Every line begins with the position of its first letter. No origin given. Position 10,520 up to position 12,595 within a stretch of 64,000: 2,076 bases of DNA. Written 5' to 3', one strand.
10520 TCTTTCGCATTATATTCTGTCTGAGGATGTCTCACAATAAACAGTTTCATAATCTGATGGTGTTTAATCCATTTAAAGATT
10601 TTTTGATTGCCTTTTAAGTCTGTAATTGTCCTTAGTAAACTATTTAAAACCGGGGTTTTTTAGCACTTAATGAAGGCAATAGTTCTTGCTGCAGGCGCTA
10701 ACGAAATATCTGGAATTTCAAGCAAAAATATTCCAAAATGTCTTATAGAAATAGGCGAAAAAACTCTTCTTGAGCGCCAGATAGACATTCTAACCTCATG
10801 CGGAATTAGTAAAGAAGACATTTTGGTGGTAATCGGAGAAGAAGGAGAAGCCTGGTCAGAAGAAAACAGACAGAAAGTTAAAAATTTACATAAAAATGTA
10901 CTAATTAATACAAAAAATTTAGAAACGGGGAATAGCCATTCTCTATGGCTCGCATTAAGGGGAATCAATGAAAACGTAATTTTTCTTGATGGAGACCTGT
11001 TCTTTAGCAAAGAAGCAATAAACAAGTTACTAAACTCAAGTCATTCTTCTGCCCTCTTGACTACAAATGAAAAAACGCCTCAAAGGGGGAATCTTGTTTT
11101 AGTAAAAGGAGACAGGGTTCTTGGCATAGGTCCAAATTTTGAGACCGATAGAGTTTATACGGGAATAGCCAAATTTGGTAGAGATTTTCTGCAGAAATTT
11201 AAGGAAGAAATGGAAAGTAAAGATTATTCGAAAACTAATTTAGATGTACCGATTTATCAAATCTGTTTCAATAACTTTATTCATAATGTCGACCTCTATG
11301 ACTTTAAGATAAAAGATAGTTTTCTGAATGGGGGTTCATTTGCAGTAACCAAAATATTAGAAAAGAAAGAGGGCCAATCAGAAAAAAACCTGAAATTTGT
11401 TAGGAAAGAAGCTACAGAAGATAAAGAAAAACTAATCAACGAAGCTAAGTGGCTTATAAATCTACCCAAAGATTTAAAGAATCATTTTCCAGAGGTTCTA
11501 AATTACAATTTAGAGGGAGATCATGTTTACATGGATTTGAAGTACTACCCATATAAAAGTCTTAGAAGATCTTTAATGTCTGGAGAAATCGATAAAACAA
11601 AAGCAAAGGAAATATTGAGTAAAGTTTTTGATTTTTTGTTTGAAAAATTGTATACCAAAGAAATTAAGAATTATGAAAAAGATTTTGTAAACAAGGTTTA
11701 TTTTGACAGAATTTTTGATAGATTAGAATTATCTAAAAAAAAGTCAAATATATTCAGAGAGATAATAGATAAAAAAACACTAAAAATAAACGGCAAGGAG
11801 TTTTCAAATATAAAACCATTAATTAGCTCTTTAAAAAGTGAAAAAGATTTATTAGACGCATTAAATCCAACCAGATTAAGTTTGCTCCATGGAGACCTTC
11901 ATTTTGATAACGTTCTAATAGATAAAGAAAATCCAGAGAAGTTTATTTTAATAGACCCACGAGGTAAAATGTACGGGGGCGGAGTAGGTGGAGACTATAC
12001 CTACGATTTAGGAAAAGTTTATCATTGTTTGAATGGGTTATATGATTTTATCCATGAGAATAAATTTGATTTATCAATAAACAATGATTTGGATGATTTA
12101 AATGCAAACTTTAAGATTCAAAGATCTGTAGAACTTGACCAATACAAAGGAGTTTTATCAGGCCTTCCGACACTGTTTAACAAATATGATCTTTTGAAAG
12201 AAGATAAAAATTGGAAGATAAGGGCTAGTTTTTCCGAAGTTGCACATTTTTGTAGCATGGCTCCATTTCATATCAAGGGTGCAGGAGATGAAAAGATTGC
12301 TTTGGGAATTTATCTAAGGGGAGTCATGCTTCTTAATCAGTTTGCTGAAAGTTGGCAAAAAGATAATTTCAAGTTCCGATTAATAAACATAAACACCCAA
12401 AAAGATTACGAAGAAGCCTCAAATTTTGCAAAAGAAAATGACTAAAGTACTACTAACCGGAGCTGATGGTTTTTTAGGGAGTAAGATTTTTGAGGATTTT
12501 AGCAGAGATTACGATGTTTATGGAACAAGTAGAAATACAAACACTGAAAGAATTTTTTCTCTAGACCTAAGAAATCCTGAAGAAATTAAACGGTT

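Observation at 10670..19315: Ten-gene operon with kinase/nucleotidyltransferase activation, a cobalamin-type radical SAM enzyme and a CDP-alcohol phosphotransferase: candidate uncharacterised phospho-alcohol transfer pathway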

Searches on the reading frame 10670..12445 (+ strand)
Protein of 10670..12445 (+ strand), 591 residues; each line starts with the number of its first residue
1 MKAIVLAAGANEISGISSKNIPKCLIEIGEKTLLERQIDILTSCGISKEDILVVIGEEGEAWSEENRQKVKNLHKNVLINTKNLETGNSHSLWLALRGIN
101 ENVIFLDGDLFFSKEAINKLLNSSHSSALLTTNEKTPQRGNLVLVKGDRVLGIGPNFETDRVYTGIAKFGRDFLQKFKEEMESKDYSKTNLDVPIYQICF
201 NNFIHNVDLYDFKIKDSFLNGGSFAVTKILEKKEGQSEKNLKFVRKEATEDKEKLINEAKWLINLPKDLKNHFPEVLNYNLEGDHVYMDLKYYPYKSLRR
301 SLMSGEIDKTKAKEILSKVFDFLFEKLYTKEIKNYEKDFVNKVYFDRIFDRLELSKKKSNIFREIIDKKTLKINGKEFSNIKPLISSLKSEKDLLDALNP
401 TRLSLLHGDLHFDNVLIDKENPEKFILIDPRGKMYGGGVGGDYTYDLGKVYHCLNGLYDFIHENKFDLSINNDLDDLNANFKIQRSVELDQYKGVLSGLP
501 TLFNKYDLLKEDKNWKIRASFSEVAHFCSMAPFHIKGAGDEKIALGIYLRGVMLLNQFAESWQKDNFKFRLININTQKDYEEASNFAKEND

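Call 4: search_protein_families(library=pfam, proteins=[window:10670-12445:+], max_evalue=0.01)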
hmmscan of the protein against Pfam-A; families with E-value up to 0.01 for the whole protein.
window:10670-12445:+ (591 aa): 6 families
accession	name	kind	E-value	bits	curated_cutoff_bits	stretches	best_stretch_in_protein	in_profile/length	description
PF12804.13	NTP_transf_3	-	1.9e-09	38.3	27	1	3-132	1-120/160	MobA-like NTP transferase domain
PF20202.4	DUF6564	-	6.5e-05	23.1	25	1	31-127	15-115/230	Domain of unknown function (DUF6564)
PF01636.29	APH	-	0.00013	22.3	23.2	1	390-429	153-193/239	Phosphotransferase enzyme family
PF03881.20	Fructosamin_kin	-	0.0027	17.4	22.4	0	240-431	41-214/288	Fructosamine kinase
PF19974.5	TCAD9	-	0.0053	16.4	40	1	392-429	286-320/429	Ternary complex associated domain 9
PF02958.26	EcKL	-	0.0063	16.3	22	0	271-429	76-244/294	Ecdysteroid kinase-like family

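Call 5: search_protein_families(library=ncbifam, proteins=[window:10670-12445:+], max_evalue=0.01)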
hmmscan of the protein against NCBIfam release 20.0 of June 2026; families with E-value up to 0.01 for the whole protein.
window:10670-12445:+ (591 aa): 15 families
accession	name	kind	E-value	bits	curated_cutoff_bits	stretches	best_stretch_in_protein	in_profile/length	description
TIGR03992.1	Arch_glmU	subfamily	9.3e-16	57.7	292.1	1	1-182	1-181/393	bifunctional sugar-1-phosphate nucleotidylyltransferase/acetyltransferase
NF041173.1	Sug_nt_acttase_Thmprot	equivalog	2.2e-13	50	600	1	1-175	1-174/405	bifunctional sugar-1-phosphate nucleotidylyltransferase/acetyltransferase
NF041135.1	IPPtranDIPPsyn_Thcocales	equivalog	1.1e-11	44.4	580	1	1-165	1-158/419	bifunctional L-myo-inositol-1-phosphate cytidylyltransferase/CDP-L-myo-inositol myo-inositolphosphotransferase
TIGR01173.1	glmU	equivalog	1.7e-09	37.1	366.85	1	1-151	1-147/452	bifunctional UDP-N-acetylglucosamine diphosphorylase/glucosamine-1-phosphate N-acetyltransferase GlmU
NF038362.1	Sden_1164_fam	equivalog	4.6e-08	32.9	300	1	3-134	4-139/266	Sden_1164 family protein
NF041313.1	UDPGP_AglF_Halo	equivalog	4.8e-08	32.7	400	1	1-126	1-125/234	UTP--glucose-1-phosphate uridylyltransferase AglF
NF010940.0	PRK14360.1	equivalog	2.7e-06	26.2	602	1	5-146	6-145/452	bifunctional UDP-N-acetylglucosamine diphosphorylase/glucosamine-1-phosphate N-acetyltransferase GlmU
NF045761.1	NAMPUrTaseMurU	equivalog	3.6e-06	27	250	1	1-180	1-184/226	N-acetylmuramate alpha-1-phosphate uridylyltransferase MurU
NF010933.0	PRK14353.1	equivalog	2.5e-05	23.1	505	1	2-150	7-153/453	bifunctional UDP-N-acetylglucosamine diphosphorylase/glucosamine-1-phosphate N-acetyltransferase GlmU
NF045665.1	NTPtran_DVU1551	equivalog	0.00011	21.3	315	1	2-82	2-71/359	DVU_1551 family NTP transferase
NF012171.0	APH_6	equivalog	0.00016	21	325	1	399-517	152-261/270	APH(6)-I family aminoglycoside O-phosphotransferase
TIGR00453.1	ispD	equivalog_domain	0.0022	17.5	181.3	1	3-71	2-66/219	2-C-methyl-D-erythritol 4-phosphate cytidylyltransferase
NF006899.0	PRK09382.1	equivalog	0.0068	15.6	417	1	2-123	8-124/387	bifunctional 2-C-methyl-D-erythritol 4-phosphate cytidylyltransferase/2-C-methyl-D-erythritol 2,4-cyclodiphosphate synthase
TIGR01767.2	MTRK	equivalog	0.0076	15.4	275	0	258-450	82-265/401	S-methyl-5-thioribose kinase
TIGR01208.1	rmlA_long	equivalog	0.0084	15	320.25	0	2-151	1-153/353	glucose-1-phosphate thymidylyltransferase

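Call 27: search_solved_structures(query=window:10670-12445:+, max_evalue=1)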
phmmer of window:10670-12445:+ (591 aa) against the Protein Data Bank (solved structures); distinct sequences matched with E-value up to 1: 5.
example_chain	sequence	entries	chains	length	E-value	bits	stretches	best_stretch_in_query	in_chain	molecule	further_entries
1jyk_A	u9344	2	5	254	3.5e-07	32.4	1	1-129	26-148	CTP:phosphocholine Cytidylyltransferase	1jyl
5z09_A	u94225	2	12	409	3.8e-07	32.3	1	1-144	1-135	Dual sugar-1-phosphate nucleotidylyltransferase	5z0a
2ggo_A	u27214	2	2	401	1.2e-06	30.6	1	1-144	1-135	401aa long hypothetical glucose-1-phosphate thymidylyltransferase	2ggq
6pd1_A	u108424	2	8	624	0.00012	24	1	2-148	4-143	Nucleotidyl transferase/aminotransferase, class V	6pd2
8hhd_A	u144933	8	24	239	0.05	15.3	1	1-149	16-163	Nucleotidyl transferase | N-acetylmuramate alpha-1-phosphate uridylyltransferase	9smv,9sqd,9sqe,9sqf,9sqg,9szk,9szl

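Call 30: find_homologous_proteins(query=window:10670-12445:+)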
Query window:10670-12445:+ (591 aa): 32 proteins with E <= 0.001 among 8000 candidates.
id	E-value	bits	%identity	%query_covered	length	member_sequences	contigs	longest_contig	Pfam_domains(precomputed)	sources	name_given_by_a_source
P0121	0.0e+0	1290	98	100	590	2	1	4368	PF00483.30,PF12804.14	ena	-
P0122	3.2e-196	671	52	99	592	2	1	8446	PF00483.30,PF20202.5,PF12804.14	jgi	-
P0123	1.3e-190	653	51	100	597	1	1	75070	PF20202.5,PF12804.14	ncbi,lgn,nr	ncbi:NTP transferase domain-containing protein [Candidatus Pacearchaeota archaeon]|nr:NTP transferas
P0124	2.1e-179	616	48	99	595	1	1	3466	PF12804.14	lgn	-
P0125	6.1e-176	604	47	99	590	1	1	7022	PF12804.14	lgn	-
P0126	1.6e-175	603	47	100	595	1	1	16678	PF20202.5,PF12804.14,PF01636.30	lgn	-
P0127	1.4e-153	531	44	100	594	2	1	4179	PF00483.30,PF12804.14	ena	-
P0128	7.1e-148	512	35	100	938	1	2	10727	PF00483.30,PF12804.14,PF01636.30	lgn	-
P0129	1.5e-124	435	38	95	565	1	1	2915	PF00483.30,PF01128.26,PF20202.5,PF12804.14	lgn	-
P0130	6.0e-109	383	37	99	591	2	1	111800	PF20202.5,PF12804.14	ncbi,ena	-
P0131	8.9e-102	360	36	99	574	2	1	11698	PF01128.26,PF12804.14,PF01636.30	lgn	-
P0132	3.4e-100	354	37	99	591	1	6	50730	PF12804.14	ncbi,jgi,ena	-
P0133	1.5e-88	316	44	59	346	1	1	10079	-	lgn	-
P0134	2.6e-86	309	42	59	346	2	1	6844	-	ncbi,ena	-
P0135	1.3e-81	293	32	99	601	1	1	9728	PF12804.14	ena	-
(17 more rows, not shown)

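Call 51: find_encoding_contigs(protein=P0123, flank=10000, max_places=2)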
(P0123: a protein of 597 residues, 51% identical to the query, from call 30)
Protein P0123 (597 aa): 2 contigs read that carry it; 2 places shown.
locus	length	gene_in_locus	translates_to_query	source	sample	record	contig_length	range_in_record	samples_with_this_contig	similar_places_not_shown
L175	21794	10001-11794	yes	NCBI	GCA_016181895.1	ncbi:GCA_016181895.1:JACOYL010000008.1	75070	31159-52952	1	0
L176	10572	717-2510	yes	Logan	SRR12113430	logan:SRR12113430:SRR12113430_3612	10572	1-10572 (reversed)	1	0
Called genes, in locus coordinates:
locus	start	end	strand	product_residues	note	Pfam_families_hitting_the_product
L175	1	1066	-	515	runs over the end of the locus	PF02310:B12-binding, PF04055:Radical_SAM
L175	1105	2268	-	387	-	PF13439:Glyco_transf_4, PF13579:Glyco_trans_4_4, PF20706:GT4-conflict, PF00534:Glycos_transf_1, PF13692:Glyco_trans_1_4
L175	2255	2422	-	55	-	-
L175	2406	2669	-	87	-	PF01041:DegT_DnrJ_EryC1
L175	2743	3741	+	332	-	PF01073:3Beta_HSD, PF01370:Epimerase, PF02719:Polysacc_synt_2, PF04321:RmlD_sub_bind, PF07993:NAD_binding_4, PF16363:GDP_Man_Dehyd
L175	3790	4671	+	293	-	PF00483:NTP_transferase, PF12804:NTP_transf_3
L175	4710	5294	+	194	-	PF13578:Methyltransf_24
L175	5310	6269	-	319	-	-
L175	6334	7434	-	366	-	PF01041:DegT_DnrJ_EryC1, PF00155:Aminotran_1_2 (weak), PF01212:Beta_elim_lyase (weak), PF00266:Aminotran_5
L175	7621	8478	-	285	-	PF00535:Glycos_transf_2 (weak)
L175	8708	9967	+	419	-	PF00884:Sulfatase, PF01663:Phosphodiest, PF16347:SGSH_C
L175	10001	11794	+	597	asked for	PF12804:NTP_transf_3, PF20202:DUF6564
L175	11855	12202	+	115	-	PF07883:Cupin_2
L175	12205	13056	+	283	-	PF01073:3Beta_HSD (weak), PF01370:Epimerase, PF04321:RmlD_sub_bind, PF16363:GDP_Man_Dehyd, PF02719:Polysacc_synt_2, PF07993:NAD_binding_4 (weak)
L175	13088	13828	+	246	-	PF00106:adh_short, PF13561:adh_short_C2, PF23441:SDR (weak)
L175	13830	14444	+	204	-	PF08433:KTI12, PF13207:AAA_17, PF13238:AAA_18, PF13671:AAA_33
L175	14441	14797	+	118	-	PF07883:Cupin_2 (faint)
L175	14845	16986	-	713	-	PF02310:B12-binding, PF04055:Radical_SAM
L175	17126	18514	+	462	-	PF01663:Phosphodiest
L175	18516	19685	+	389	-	PF00534:Glycos_transf_1, PF13692:Glyco_trans_1_4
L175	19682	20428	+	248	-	PF03848:TehB (faint), PF13489:Methyltransf_23, PF05175:MTS (weak), PF02353:CMAS (weak), PF13847:Methyltransf_31, PF08241:Methyltransf_11, PF08242:Methyltransf_12, PF13649:Methyltransf_25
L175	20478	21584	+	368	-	-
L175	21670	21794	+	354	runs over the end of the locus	PF01370:Epimerase, PF04321:RmlD_sub_bind (weak), PF05368:NmrA (weak), PF16363:GDP_Man_Dehyd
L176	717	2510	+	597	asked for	PF12804:NTP_transf_3, PF20202:DUF6564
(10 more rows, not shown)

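Call 63: find_encoding_contigs(protein=P0130, flank=10000, max_places=2)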
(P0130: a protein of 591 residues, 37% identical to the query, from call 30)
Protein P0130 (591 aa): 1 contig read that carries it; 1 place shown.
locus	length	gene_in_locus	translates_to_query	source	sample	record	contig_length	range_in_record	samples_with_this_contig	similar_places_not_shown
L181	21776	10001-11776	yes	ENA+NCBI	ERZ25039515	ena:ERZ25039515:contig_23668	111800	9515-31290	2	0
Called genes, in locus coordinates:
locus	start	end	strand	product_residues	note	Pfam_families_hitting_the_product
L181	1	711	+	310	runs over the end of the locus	PF01073:3Beta_HSD, PF01370:Epimerase, PF02719:Polysacc_synt_2, PF04321:RmlD_sub_bind, PF13460:NAD_binding_10 (faint), PF16363:GDP_Man_Dehyd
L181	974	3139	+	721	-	PF13522:GATase_6, PF13537:GATase_7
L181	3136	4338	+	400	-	PF13439:Glyco_transf_4, PF13579:Glyco_trans_4_4, PF00534:Glycos_transf_1, PF13692:Glyco_trans_1_4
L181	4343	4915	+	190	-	PF13439:Glyco_transf_4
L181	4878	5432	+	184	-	PF00534:Glycos_transf_1, PF13692:Glyco_trans_1_4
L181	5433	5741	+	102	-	PF08241:Methyltransf_11, PF13649:Methyltransf_25 (weak)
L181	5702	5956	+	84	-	-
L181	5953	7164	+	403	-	PF13439:Glyco_transf_4, PF13579:Glyco_trans_4_4, PF20706:GT4-conflict (weak), PF00534:Glycos_transf_1, PF13692:Glyco_trans_1_4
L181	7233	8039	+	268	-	PF01066:CDP-OH_P_transf (weak)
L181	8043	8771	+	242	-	PF00483:NTP_transferase, PF01128:IspD (weak), PF12804:NTP_transf_3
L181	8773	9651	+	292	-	PF01073:3Beta_HSD, PF01370:Epimerase, PF04321:RmlD_sub_bind, PF16363:GDP_Man_Dehyd, PF02719:Polysacc_synt_2, PF07993:NAD_binding_4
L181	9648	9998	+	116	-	PF02311:AraC_binding (weak)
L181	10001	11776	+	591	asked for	PF12804:NTP_transf_3, PF20202:DUF6564 (faint)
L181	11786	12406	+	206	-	PF13207:AAA_17 (weak), PF13671:AAA_33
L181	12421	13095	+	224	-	PF00702:Hydrolase, PF13419:HAD_2, PF13242:Hydrolase_like (weak)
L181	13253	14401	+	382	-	PF13439:Glyco_transf_4, PF20706:GT4-conflict, PF00534:Glycos_transf_1, PF13692:Glyco_trans_1_4, PF13524:Glyco_trans_1_2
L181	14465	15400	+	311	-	PF00535:Glycos_transf_2, PF13641:Glyco_tranf_2_3, PF13632:Glyco_trans_2_3 (faint)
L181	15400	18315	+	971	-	PF13385:Laminin_G_3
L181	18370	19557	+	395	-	PF13439:Glyco_transf_4 (weak), PF00534:Glycos_transf_1, PF13692:Glyco_trans_1_4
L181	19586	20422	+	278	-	PF02475:TRM5-TYW2_MTfase (weak), PF05050:Methyltransf_21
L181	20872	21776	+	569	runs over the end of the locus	PF13385:Laminin_G_3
